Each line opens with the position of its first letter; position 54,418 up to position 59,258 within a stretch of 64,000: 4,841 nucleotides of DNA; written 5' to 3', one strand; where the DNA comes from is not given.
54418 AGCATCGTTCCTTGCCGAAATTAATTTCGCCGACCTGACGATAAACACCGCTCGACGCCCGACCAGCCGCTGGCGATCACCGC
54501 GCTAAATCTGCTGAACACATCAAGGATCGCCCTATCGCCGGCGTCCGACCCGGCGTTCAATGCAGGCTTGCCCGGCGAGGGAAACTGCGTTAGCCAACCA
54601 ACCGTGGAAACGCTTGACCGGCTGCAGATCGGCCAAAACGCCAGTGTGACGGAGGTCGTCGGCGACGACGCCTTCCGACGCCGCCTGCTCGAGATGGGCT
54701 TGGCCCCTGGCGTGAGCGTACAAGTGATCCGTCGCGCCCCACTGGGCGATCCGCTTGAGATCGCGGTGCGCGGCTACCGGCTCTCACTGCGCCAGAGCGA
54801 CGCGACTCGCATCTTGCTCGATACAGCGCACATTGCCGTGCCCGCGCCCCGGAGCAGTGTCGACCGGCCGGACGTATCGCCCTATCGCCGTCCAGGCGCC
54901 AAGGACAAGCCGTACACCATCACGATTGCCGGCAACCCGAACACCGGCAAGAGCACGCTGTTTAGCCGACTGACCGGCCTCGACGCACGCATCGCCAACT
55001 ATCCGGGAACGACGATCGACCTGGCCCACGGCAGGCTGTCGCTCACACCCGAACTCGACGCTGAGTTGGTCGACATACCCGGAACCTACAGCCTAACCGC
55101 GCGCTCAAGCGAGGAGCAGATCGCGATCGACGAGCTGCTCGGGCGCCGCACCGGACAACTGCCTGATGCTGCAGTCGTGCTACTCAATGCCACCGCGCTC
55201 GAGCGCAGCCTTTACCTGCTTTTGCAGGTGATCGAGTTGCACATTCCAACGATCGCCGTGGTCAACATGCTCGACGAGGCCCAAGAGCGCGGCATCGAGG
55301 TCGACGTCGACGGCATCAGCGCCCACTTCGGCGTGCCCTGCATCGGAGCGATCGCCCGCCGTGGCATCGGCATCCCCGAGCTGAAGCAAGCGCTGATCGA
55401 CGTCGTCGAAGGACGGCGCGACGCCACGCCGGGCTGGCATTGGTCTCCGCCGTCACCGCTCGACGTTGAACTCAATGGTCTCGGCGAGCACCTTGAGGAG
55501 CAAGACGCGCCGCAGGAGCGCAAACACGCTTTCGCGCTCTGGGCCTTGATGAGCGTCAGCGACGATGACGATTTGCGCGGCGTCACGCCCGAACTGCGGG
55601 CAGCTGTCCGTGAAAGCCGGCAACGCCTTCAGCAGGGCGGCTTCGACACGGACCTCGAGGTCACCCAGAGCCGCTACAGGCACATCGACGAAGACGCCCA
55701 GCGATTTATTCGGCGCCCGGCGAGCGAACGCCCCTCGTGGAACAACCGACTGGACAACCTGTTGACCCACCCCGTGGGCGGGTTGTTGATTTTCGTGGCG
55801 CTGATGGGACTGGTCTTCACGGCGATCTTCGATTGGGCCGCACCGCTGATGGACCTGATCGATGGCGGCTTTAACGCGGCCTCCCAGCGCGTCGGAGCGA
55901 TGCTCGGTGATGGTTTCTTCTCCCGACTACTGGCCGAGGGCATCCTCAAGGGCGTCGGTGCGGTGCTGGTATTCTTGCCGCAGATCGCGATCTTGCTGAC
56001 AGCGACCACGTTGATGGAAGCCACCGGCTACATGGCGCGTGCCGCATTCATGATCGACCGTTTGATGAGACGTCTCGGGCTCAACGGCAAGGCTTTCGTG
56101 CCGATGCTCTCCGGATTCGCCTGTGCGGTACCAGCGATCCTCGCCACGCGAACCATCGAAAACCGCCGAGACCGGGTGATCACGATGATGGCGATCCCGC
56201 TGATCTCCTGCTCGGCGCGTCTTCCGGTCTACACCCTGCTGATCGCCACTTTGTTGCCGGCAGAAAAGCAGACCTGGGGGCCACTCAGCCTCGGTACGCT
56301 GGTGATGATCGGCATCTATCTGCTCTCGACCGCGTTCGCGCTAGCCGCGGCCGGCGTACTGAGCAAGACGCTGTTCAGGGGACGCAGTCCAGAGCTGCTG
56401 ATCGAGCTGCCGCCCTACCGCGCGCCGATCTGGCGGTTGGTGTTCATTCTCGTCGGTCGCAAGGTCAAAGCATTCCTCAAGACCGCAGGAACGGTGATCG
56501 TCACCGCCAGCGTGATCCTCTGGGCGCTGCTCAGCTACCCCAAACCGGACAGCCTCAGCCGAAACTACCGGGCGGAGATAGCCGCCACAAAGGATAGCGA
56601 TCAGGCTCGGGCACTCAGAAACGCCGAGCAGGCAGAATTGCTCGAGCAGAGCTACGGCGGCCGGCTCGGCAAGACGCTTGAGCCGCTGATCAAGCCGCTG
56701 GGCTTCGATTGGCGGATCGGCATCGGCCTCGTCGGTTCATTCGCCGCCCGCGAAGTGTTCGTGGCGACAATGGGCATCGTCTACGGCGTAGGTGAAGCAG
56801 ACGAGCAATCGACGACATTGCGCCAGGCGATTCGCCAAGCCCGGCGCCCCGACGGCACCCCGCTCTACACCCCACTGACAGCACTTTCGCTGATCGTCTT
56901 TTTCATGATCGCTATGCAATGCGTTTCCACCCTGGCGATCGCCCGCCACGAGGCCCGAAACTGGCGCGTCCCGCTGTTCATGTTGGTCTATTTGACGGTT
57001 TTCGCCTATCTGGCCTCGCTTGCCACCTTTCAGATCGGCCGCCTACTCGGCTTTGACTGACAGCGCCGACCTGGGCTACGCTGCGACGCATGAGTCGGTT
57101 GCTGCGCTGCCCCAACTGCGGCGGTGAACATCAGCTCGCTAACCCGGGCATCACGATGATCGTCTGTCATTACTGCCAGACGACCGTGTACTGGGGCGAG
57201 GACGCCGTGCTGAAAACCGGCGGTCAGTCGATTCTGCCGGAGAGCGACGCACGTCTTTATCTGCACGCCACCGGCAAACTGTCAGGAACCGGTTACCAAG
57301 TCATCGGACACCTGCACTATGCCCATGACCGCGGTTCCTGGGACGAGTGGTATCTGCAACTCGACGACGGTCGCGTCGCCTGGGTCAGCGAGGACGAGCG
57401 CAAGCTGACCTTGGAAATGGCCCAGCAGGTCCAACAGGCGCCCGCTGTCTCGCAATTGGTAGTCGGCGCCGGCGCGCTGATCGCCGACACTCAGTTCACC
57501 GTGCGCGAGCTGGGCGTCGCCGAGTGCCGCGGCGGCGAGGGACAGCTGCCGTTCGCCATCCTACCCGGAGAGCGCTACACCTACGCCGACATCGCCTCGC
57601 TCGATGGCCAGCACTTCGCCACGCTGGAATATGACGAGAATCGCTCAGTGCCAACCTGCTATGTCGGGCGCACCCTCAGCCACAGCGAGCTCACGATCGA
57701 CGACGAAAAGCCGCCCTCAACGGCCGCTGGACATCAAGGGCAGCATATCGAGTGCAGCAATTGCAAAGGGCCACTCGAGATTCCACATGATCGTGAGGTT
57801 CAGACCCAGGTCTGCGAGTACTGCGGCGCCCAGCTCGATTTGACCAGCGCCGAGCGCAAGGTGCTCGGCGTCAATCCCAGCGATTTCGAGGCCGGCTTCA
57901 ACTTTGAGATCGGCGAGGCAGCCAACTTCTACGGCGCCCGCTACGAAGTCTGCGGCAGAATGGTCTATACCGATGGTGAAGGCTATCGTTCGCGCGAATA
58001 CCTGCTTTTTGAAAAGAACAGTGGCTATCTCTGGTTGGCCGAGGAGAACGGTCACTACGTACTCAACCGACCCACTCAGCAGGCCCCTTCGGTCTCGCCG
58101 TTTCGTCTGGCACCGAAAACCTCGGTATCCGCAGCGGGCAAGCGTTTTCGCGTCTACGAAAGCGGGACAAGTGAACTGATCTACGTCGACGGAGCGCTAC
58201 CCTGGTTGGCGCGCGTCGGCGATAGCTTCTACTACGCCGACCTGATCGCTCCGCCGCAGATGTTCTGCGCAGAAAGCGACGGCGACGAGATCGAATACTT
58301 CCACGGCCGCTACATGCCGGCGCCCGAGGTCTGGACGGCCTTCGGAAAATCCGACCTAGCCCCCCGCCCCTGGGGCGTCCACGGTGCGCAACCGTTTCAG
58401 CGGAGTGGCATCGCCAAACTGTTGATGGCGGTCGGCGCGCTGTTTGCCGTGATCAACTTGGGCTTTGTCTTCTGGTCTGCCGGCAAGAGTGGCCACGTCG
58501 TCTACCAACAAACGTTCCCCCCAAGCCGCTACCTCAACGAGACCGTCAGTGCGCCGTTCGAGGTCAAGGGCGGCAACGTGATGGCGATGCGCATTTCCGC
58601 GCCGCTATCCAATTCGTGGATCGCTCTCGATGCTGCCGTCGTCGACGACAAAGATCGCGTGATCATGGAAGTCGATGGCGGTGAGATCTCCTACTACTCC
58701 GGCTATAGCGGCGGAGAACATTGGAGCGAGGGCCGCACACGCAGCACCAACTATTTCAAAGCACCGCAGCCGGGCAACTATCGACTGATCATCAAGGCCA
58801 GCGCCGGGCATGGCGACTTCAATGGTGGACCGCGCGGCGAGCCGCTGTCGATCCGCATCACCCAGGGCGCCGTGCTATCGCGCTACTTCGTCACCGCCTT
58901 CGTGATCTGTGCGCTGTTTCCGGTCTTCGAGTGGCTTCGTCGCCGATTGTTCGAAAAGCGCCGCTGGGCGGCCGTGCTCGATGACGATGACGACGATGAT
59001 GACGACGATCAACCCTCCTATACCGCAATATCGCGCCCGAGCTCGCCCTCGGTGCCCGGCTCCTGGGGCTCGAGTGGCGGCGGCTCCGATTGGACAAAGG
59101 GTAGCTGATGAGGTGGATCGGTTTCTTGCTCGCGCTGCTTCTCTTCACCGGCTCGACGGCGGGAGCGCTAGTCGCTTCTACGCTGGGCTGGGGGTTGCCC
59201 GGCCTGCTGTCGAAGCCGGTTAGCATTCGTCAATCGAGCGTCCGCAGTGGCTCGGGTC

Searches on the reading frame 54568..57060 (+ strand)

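Call 29: search_protein_families(library=pfam, proteins=[window:54568-57060:+], max_evalue=0.001)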
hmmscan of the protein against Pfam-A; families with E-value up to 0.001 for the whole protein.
window:54568-57060:+ (830 aa): 5 families
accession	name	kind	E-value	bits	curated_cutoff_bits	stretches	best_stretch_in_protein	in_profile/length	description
PF02421.24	FeoB_N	-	1.5e-46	158.2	27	1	117-275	2-155/156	Ferrous iron transport protein B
PF07670.19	Gate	-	7.5e-38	129.6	29.6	2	466-560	1-102/104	Nucleoside recognition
PF04023.20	FeoA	-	8.2e-20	71.1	23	1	15-83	2-71/74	FeoA domain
PF01926.29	MMR_HSR1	-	8e-16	58.6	21.9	1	118-233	2-112/113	50S ribosome-binding GTPase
PF07664.17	FeoB_C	-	5.9e-13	48.8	26.6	1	580-629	1-51/54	Ferrous iron transport protein B C terminus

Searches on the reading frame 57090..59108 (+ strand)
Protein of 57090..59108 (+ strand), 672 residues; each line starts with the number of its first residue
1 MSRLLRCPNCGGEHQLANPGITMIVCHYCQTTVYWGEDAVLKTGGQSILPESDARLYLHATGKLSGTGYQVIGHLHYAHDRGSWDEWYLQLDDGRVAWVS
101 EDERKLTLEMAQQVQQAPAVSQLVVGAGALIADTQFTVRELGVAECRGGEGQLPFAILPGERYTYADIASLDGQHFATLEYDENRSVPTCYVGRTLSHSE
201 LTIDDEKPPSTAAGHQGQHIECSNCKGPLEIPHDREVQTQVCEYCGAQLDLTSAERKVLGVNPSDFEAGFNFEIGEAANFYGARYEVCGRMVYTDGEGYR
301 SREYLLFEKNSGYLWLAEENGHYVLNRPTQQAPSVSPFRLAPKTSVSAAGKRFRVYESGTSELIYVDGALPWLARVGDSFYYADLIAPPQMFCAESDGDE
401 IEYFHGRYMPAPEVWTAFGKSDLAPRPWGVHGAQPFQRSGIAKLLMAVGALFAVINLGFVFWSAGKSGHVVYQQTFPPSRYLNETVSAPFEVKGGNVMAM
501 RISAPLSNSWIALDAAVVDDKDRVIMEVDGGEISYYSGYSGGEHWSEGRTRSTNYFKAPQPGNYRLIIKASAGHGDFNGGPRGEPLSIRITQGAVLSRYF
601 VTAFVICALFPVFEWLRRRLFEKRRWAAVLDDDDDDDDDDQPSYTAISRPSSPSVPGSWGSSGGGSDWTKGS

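Call 29: search_protein_families(library=pfam, proteins=[window:57090-59108:+], max_evalue=0.001)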
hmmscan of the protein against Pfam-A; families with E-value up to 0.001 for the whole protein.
window:57090-59108:+ (672 aa): 2 families
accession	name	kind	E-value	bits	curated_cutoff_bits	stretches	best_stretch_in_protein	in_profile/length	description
PF13785.11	DUF4178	-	8.2e-35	120.4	25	2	275-410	3-135/136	Domain of unknown function (DUF4178)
PF08271.17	Zn_Ribbon_TF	-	5.1e-05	23.2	29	0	6-29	2-25/43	TFIIB zinc-binding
